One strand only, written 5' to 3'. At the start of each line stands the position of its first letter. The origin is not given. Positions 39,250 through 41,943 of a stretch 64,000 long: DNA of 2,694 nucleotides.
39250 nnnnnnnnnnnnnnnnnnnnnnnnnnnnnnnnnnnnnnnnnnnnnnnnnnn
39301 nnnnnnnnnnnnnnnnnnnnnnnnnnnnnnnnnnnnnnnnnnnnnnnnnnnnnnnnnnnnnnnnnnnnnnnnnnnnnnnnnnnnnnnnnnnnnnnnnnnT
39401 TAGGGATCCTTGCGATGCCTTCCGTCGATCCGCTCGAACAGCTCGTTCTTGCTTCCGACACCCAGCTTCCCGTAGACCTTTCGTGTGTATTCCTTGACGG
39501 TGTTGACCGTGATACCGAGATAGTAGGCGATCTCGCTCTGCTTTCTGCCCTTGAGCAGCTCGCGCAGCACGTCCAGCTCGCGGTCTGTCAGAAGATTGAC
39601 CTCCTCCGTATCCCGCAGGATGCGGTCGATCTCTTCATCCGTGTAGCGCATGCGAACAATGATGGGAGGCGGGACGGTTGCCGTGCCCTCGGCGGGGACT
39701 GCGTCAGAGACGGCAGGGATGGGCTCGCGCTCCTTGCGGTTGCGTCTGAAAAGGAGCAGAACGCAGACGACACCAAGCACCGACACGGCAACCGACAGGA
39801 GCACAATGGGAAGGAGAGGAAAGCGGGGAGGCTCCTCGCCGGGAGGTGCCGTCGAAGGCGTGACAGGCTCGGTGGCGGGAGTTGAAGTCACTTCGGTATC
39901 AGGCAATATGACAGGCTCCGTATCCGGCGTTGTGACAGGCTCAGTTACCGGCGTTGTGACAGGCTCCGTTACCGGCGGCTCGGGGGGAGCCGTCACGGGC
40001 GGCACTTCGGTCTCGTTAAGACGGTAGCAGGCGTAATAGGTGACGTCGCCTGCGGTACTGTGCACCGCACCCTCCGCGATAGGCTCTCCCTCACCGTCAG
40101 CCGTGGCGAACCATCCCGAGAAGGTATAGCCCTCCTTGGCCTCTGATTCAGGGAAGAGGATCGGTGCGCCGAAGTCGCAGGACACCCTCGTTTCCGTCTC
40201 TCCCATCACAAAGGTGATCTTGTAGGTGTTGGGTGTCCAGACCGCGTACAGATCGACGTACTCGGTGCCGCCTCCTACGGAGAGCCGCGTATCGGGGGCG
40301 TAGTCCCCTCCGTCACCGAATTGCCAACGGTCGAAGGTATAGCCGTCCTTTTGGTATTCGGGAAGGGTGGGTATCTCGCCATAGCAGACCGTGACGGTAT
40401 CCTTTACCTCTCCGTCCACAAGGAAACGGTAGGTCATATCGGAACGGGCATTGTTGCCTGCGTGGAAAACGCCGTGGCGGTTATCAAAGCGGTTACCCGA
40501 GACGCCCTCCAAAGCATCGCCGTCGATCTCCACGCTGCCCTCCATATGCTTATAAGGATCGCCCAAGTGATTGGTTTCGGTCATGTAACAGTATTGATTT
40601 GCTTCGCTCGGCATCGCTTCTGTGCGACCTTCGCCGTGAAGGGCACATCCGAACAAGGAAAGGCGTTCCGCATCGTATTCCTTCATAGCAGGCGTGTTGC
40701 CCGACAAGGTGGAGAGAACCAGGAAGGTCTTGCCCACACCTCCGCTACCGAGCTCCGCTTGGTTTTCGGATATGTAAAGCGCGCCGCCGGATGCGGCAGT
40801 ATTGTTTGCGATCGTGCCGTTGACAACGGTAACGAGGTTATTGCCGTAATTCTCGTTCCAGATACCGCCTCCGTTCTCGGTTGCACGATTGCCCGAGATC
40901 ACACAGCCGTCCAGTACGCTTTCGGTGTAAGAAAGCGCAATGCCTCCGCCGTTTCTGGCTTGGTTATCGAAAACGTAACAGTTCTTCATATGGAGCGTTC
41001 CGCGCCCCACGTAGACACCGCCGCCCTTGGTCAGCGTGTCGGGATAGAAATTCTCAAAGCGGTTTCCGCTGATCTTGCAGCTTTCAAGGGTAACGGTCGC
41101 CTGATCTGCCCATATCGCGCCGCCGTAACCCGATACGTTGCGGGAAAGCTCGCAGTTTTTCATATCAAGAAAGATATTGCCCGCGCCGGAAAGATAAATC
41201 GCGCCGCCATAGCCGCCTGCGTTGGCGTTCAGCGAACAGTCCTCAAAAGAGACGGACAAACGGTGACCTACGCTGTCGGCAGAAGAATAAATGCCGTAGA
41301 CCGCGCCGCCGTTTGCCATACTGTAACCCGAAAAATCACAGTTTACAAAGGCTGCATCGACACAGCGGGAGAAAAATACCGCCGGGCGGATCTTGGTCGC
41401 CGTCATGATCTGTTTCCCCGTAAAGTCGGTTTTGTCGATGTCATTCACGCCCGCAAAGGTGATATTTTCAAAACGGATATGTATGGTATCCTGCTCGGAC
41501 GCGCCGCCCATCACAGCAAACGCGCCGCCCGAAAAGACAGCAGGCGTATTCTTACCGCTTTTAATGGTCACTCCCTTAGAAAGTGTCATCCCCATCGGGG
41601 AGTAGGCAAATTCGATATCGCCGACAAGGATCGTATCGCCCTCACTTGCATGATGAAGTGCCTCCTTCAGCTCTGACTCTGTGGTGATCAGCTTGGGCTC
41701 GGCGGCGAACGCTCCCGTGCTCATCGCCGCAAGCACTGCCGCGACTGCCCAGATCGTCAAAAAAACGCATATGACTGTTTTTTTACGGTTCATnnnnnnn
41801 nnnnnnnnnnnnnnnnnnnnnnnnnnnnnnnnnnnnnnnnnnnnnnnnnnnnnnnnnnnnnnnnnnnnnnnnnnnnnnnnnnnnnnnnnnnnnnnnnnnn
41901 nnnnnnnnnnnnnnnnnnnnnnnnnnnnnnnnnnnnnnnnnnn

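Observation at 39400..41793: Membrane-tethered LuxR/GerE HTH with a large extracellular beta-helix ectodomain (N-out, C-in one-component regulator)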

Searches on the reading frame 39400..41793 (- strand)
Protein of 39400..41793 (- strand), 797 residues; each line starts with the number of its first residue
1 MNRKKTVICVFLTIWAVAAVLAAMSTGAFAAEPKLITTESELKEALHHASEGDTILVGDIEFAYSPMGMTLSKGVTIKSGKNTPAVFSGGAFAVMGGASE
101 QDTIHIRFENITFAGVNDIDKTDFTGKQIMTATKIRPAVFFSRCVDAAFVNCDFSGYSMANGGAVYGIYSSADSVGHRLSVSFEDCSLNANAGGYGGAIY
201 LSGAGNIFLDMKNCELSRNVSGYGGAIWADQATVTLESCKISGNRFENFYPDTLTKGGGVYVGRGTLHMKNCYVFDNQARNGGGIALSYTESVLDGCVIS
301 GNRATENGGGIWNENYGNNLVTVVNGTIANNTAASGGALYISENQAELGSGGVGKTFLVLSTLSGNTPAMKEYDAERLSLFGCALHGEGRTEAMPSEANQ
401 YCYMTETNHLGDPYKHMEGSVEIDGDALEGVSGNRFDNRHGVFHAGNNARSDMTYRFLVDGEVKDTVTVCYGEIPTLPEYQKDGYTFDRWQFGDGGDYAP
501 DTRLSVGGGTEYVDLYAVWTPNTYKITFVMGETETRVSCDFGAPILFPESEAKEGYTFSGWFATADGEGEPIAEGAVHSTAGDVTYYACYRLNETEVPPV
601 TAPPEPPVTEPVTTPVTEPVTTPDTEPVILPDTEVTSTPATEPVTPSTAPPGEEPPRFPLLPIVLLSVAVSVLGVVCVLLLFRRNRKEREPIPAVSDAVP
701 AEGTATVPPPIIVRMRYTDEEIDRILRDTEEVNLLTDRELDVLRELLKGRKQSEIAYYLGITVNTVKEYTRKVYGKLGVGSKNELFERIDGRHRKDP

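Call 3: search_protein_families(library=pfam, proteins=[window:39400-41793:-], max_evalue=0.1)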
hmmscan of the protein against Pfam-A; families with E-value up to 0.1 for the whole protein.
window:39400-41793:- (797 aa): 5 families
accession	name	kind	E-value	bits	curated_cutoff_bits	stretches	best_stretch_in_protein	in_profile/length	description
PF09479.16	Flg_new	-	7.4e-13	48.9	27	2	524-588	1-64/65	Listeria-Bacteroides repeat domain (List_Bact_rpt)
PF00196.25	GerE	-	4.7e-12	45.8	23.5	1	734-785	2-53/57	Bacterial regulatory proteins, luxR family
PF02415.23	Chlam_PMP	-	0.00016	22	20.6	1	297-314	2-19/19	Chlamydia polymorphic membrane protein (Chlamydia_PMP) repeat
PF08281.18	Sigma70_r4_2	-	0.074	13.2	25.7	0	747-770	24-47/54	Sigma-70, region 4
PF18998.6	Flg_new_2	-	0.095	13.1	23.6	0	552-567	31-46/73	Divergent InlB B-repeat domain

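Call 4: search_protein_families(library=ncbifam, proteins=[window:39400-41793:-], max_evalue=0.1)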
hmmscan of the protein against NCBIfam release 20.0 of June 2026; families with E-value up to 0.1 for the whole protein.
window:39400-41793:- (797 aa): 22 families
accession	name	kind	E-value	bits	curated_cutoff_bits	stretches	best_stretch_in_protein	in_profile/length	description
NF033189.1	internalin_A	exception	1.6e-08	33.3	1600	1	468-624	581-737/799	class 1 internalin InlA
TIGR02543.1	List_Bact_rpt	repeat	2.3e-08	34.3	20.95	1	553-588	3-38/44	TIGR02543 family repeat protein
NF033188.1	internalin_H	exception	5.1e-08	32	1050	1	454-601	346-491/548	InlH/InlC2 family class 1 internalin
TIGR03541.1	reg_near_HchA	equivalog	8.8e-07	28.7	215.6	1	727-783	164-220/232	PA1136 family autoinducer-binding transcriptional regulator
NF007708.0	PRK10403.1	equivalog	2.1e-06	27.3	343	1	727-782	146-201/215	nitrate/nitrite response regulator protein NarP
TIGR03020.2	EpsA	equivalog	3.4e-06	26.9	170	1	714-782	169-238/247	XrtB/PEP-CTERM-associated transcriptional regulator EpsA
NF052445.1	RespRegMctR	equivalog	3.5e-06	26.6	300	1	728-785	138-195/205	two-component system response regulator MctR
NF047785.1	respo_reg_MadR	equivalog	0.00014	21.3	300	1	727-784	141-198/209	MadR family response regulator transcription factor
NF041673.1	transregRamA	equivalog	0.00018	20.7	500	1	733-784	217-268/280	acetate metabolism transcriptional regulator RamA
NF041232.1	BagY_FevT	exception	0.0002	20.4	700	1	735-788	297-350/367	LuxR family transcriptional regulator BagY/FevT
NF007935.0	PRK10651.1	equivalog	0.00034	19.8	250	1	729-784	150-205/216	two-component system response regulator NarL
NF007505.1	PRK10100.1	equivalog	0.00037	20.2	250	1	728-779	138-189/204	biofilm master transcriptional regulator CsgD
NF007403.0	PRK09935.1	equivalog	0.00048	19.8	271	1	727-787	142-202/210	fimbria biosynthesis transcriptional regulator FimZ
NF047402.1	TransRegVisN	equivalog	0.00066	19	250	1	734-776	185-227/246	transcriptional regulator VisN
NF007419.0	PRK09958.1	equivalog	0.00076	19.1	251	1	725-787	134-196/204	acid-sensing system DNA-binding response regulator EvgA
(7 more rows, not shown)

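Call 7: find_homologous_proteins(query=window:39400-41793:-, max_evalue=0.001)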
Query window:39400-41793:- (797 aa): 523 proteins with E <= 0.001 among 8000 candidates; the best 120 are listed.
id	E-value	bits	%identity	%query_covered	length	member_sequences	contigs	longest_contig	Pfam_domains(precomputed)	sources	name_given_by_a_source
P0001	0.0e+0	1817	99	100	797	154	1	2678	PF09479.17,PF00196.26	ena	-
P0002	0.0e+0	1376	78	100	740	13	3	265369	PF09479.17,PF00196.26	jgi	-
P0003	0.0e+0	1242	70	99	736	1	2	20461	PF09479.17,PF00196.26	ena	-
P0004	0.0e+0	1206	68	100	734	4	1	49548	PF09479.17,PF02415.24,PF00196.26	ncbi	-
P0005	0.0e+0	1184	68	99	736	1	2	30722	PF09479.17,PF00196.26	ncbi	-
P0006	0.0e+0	1173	69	96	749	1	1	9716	PF09479.17,PF02415.24,PF00196.26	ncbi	-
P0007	0.0e+0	1136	74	75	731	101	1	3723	PF13229.13,PF09479.17,PF00196.26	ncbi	-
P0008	0.0e+0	1131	65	99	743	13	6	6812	PF09479.17,PF00196.26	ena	-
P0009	0.0e+0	1062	61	100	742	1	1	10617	PF09479.17,PF02415.24,PF00196.26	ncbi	-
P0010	1.6e-188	647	60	61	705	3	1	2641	PF00196.26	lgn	-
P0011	6.1e-178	612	51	65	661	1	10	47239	PF00196.26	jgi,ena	-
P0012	6.6e-165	569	50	65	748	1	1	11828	PF00196.26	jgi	-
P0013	5.3e-158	546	44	70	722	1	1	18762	PF09479.17,PF00196.26,PF08281.19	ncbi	-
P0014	1.3e-103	366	31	98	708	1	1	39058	PF09479.17,PF02415.24,PF00196.26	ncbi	-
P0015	1.7e-91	326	33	72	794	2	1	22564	PF13229.13,PF09479.17,PF02415.24,PF00196.26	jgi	-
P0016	2.1e-73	266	33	72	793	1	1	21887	PF09479.17,PF00196.26,PF08281.19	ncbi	-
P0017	3.1e-66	242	31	73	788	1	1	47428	PF13229.13,PF09479.17,PF02415.24,PF00196.26,PF08281.19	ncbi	-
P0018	9.4e-65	237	31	72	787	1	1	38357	PF13229.13,PF09479.17,PF02415.24,PF00196.26,PF08281.19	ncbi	-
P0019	2.0e-63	233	30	65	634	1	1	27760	PF13229.13,PF02415.24,PF00196.26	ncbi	-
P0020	3.8e-61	225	30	55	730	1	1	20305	PF13229.13,PF02415.24,PF00196.26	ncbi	-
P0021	2.7e-60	223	30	57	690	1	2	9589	PF13229.13,PF02415.24,PF00196.26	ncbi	-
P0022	2.2e-59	220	33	42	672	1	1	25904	PF13229.13,PF02415.24,PF00196.26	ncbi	-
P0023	1.4e-58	217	27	94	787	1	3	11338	PF09479.17,PF00196.26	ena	-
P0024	4.7e-58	215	30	54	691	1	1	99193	PF02415.24,PF00196.26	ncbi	-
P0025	3.4e-56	209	29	53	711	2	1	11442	PF02415.24,PF00196.26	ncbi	-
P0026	2.7e-54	203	29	53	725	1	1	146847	PF02415.24,PF00196.26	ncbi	-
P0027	2.3e-52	196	32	46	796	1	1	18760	PF09479.17,PF00196.26,PF18998.7,PF08281.19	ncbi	-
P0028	4.2e-52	195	29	55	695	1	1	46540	PF02415.24,PF00196.26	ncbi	-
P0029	2.3e-51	193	28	57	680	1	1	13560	PF02415.24,PF00196.26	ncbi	-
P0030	8.7e-49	185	30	56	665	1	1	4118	PF00196.26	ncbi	-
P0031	9.9e-46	174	28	56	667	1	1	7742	PF02415.24,PF00196.26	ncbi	-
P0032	8.4e-44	168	28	70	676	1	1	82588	PF09479.17,PF00196.26,PF08281.19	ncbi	-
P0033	9.5e-41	158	29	60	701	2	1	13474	PF09479.17,PF00196.26,PF04545.23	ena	-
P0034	5.6e-40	155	27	98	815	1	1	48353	PF00196.26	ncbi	-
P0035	2.2e-33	134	28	61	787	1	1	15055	PF02415.24,PF00196.26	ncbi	-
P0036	1.5e-31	127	31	51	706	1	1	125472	PF02415.24,PF00196.26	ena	-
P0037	2.1e-31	127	28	70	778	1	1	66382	PF02415.24,PF00196.26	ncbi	-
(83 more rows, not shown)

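Call 14: find_related_loci(query=A1, collection=genome_contigs, flank=10000)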
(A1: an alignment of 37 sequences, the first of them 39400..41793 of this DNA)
Query A1 (797 aa) in genome_contigs; peptide patterns used: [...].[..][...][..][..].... (x = any residue, [..] = any of these).
202 stretches matched a pattern; 70 encode a relative of the query (tblastn E <= 1e-3); 70 distinct loci.
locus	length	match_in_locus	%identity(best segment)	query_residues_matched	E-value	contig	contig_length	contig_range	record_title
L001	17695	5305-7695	99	1-797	0e+0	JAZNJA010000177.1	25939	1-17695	MAG: Eubacteriales bacterium isolate T1900044682_TS20190148.MAGScoT_cleanbin_000009 SGB_1696_k141_344509, whole genome s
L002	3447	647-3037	99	1-797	0e+0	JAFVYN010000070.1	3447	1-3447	MAG: Clostridia bacterium isolate RGIG5511 Sheep_Colon.Co__c1313069, whole genome shotgun sequence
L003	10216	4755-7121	98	1-797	0e+0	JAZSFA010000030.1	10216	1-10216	MAG: Eubacteriales bacterium isolate T1900044586_TS20190052.MAGScoT_cleanbin_000011 SGB_598_k141_1056994, whole genome s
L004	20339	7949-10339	99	1-797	0e+0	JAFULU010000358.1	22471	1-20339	MAG: Clostridia bacterium isolate RGIG4611 Roe_deer_Rectum-4__c532294, whole genome shotgun sequence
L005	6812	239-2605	97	1-797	0e+0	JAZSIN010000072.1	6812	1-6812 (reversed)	MAG: Eubacteriales bacterium isolate T1900044570_TS20190036.MAGScoT_cleanbin_000026 SGB_433_k141_2029361, whole genome s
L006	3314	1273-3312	97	1-688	0e+0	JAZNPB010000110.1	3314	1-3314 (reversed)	MAG: Eubacteriales bacterium isolate T1900044836_TS20190302.MAGScoT_cleanbin_000028 SGB_2923_k141_1664908, whole genome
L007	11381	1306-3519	77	1-795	0e+0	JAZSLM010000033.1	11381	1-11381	MAG: Eubacteriales bacterium isolate T1900044557_TS20190023.MAGScoT_cleanbin_000114 SGB_322_k141_1715678, whole genome s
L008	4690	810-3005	68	3-796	0e+0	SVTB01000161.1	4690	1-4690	MAG: Oscillospiraceae bacterium isolate SIG684 NODE_253382_length_4690_cov_1.699978, whole genome shotgun sequence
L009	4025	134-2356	67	3-796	0e+0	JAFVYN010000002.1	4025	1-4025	MAG: Clostridia bacterium isolate RGIG5511 Sheep_Colon.Co__c8837, whole genome shotgun sequence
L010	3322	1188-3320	65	1-777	0e+0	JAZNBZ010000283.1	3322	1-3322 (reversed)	MAG: Candidatus Flemingiibacterium sp. isolate T1900044738_TS20190204.MAGScoT_cleanbin_000026 SGB_2036_k141_384770, whol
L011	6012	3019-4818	74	1-600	0e+0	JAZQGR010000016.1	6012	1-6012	MAG: Eubacteriales bacterium isolate T1900044630_TS20190096.MAGScoT_cleanbin_000001 SGB_1020_k141_1245143, whole genome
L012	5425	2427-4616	74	1-796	0e+0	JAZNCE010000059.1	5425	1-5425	MAG: Eubacteriales bacterium isolate T1900044737_TS20190203.MAGScoT_cleanbin_000006 SGB_2028_k141_2472894, whole genome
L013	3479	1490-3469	69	1-658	0e+0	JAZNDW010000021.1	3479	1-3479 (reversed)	MAG: Eubacteriales bacterium isolate T1900044725_TS20190191.MAGScoT_cleanbin_000012 SGB_1932_k141_1804392, whole genome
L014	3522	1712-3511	74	1-600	0e+0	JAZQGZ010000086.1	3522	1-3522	MAG: Oscillospiraceae bacterium isolate T1900044629_TS20190095.MAGScoT_cleanbin_000034 SGB_999_k141_1089381, whole genom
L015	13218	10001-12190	74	1-796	0e+0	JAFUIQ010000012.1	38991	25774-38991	MAG: Clostridia bacterium isolate RGIG4529 Roe_deer_Rectum-1__c17673, whole genome shotgun sequence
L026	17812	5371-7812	32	3-795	2e-101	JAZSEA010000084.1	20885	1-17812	MAG: Eubacteriales bacterium isolate T1900044594_TS20190060.MAGScoT_cleanbin_000007 SGB_645_k141_150183, whole genome sh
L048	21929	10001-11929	30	1-797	2e-56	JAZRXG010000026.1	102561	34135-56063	MAG: Eubacteriales bacterium isolate T1900044951_TA20190004.MAGScoT_cleanbin_000011 SGB_3659_k141_2117096, whole genome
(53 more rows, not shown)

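Call 31: predict_structure(alignment_id=A1)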
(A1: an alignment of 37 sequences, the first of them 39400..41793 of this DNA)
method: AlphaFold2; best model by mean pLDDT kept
length: 797 residues; sequences in the alignment: 37
mean_pLDDT: 85.4   pTM: 0.69
mean pLDDT of the five models: 85.4, 84.4, 84.2, 83.2, 83.2
residues with pLDDT >= 90: 521; 70-90: 153; 50-70: 29; < 50: 94
segments of 3 or more residues with pLDDT < 50: 598-659, 687-713
pLDDT, mean of each block of 10 residues (from residue 1): 74 89 63 87 96 97 89 97 96 94 97 96 86 90 97 96 92 94 98 94 97 97 90 98 91 78 96 96 94 97 96 87 97 96 72 87 96 89 94 95 96 93 91 85 94 94 95 91 96 92 89 96 97 95 95 93 93 95 96 68 42 39 37 39 39 41 74 83 60 38 37 71 93 94 95 87 92 96 93 68
secondary structure, 60 per line:
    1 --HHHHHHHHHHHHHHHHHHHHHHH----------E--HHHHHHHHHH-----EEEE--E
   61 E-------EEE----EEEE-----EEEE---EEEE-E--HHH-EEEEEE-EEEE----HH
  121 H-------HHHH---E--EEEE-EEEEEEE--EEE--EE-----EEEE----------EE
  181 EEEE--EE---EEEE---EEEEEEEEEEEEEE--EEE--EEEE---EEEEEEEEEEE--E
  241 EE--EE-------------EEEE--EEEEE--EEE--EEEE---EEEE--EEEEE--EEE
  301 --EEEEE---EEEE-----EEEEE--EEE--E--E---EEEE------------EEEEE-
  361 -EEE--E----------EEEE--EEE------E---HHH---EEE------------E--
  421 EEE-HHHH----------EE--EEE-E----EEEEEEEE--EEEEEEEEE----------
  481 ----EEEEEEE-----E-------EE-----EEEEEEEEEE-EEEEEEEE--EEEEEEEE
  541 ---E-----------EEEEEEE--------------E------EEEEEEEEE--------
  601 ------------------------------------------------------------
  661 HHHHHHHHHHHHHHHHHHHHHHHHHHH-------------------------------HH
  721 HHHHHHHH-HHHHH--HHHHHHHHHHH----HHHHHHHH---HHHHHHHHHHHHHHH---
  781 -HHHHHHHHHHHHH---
elements in order (helices of 4 or more, strands of 3 or more residues): H3-25 H39-48 E54-57 E69-71 E76-79 E85-88 E92-95 E104-109 E111-114 H129-132 E139-142 E144-150 E153-155 E165-168 E179-184 E192-195 E199-212 E215-217 E220-223 E227-237 E240-242 E260-263 E266-270 E273-275 E278-281 E285-288 E291-295 E298-300 E303-307 E311-314 E320-324 E327-329 E339-342 E355-359 E362-364 E378-381 E384-386 E403-405 E421-423 H425-428 E443-445 E452-459 E462-470 E485-491 E512-521 E523-530 E533-540 E556-562 E584-592 H661-687 H719-728 H730-734 H737-747 H752-759 H763-777 H782-794

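Call 34: fold_search(model_id=the predicted structure, library=pdb)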
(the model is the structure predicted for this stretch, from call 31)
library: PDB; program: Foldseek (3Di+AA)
matches with E <= 10: 605; with E <= 0.001: 14
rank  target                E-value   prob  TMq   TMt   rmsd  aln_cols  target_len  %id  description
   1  9qr5                  3.8e-06  1.00  0.10  0.20  19.9       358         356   13  InlB392_V333E: V333E variant of Listeria monocytogenes InlB (internalin B) residues 36-392 (released 2025-11-26)
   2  9qr4_A                8.4e-06  1.00  0.10  0.20  18.9       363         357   13  InlB392_T336Y: T336Y variant of Listeria monocytogenes InlB (internalin B) residues 36-392 (released 2025-12-03)
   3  7nms                  1.0e-05  1.00  0.10  0.19  21.6       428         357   12  InlB392_T332E: T332E variant of Listeria monocytogenes InlB (internalin B) residues 36-392 (released 2022-01-26)
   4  7pv9_A                1.4e-05  1.00  0.10  0.20  21.1       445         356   12  Listeria monocytogene InlB (internalin B) residues 36-392 (internalin domain and B-repeat) (released 2022-01-26)
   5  9qr4_C                2.4e-05  1.00  0.10  0.18  20.3       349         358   14  InlB392_T336Y: T336Y variant of Listeria monocytogenes InlB (internalin B) residues 36-392 (released 2025-12-03)
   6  9cdu_C                1.0e-04  1.00  0.19  0.34  13.4       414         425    9  Crystal Structure of Rhombotarget A-peptide Complex (released 2025-07-02)
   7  1ru4                  2.4e-04  1.00  0.21  0.35  13.1       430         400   13  Crystal structure of pectate lyase Pel9A (released 2004-04-13)
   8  7o7t                  2.5e-04  1.00  0.23  0.25  10.5       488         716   13  Structure of the PL6 family alginate lyase Patl3640 from Pseudoalteromonas atlantica T6c in complex with 4-deoxy-L-eryth (released 2021-07-28)
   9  9cdv_B                4.4e-04  1.00  0.24  0.40  12.2       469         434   11  Crystal Structure of Rhombotarget A (released 2025-07-02)
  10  9cdu_A                4.6e-04  1.00  0.20  0.33  12.7       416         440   10  Crystal Structure of Rhombotarget A-peptide Complex (released 2025-07-02)
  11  5gkq_A                5.5e-04  1.00  0.24  0.26  15.4       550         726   10  Structure of PL6 family alginate lyase AlyGC mutant-R241A (released 2017-02-08)
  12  7o77                  6.6e-04  0.99  0.21  0.23  11.4       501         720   11  Structure of the PL6 family alginate lyase Patl3640 from Pseudoalteromonas atlantica T6c (released 2021-07-28)
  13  1tsp                  7.0e-04  0.97  0.19  0.25  12.5       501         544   12  CRYSTAL STRUCTURE OF P22 TAILSPIKE PROTEIN: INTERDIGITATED SUBUNITS IN A THERMOSTABLE TRIMER (released 1995-09-15)
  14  3th0_A                7.6e-04  0.94  0.19  0.24  12.7       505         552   11  P22 Tailspike complexed with S.Paratyphi O antigen octasaccharide (released 2012-08-29)
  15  7yl6_B                1.1e-03  1.00  0.10  0.18   8.1       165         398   15  Cell surface protein YwfG protein complexed with alpha-1,2-mannobiose (released 2023-06-07)
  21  2y5p_C                1.9e-03  1.00  0.09  0.86   1.5        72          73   24  B-repeat of Listeria monocytogenes InlB (internalin B) (released 2011-02-23)
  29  2pyg_A                3.1e-03  1.00  0.26  0.50   8.7       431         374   13  Azotobacter vinelandii Mannuronan C-5 epimerase AlgE4 A-module (released 2008-05-27)
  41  2y5p_A                8.0e-03  1.00  0.09  0.86   1.6        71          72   24  B-repeat of Listeria monocytogenes InlB (internalin B) (released 2011-02-23)
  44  2y5p_D                1.1e-02  1.00  0.09  0.87   1.5        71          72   24  B-repeat of Listeria monocytogenes InlB (internalin B) (released 2011-02-23)
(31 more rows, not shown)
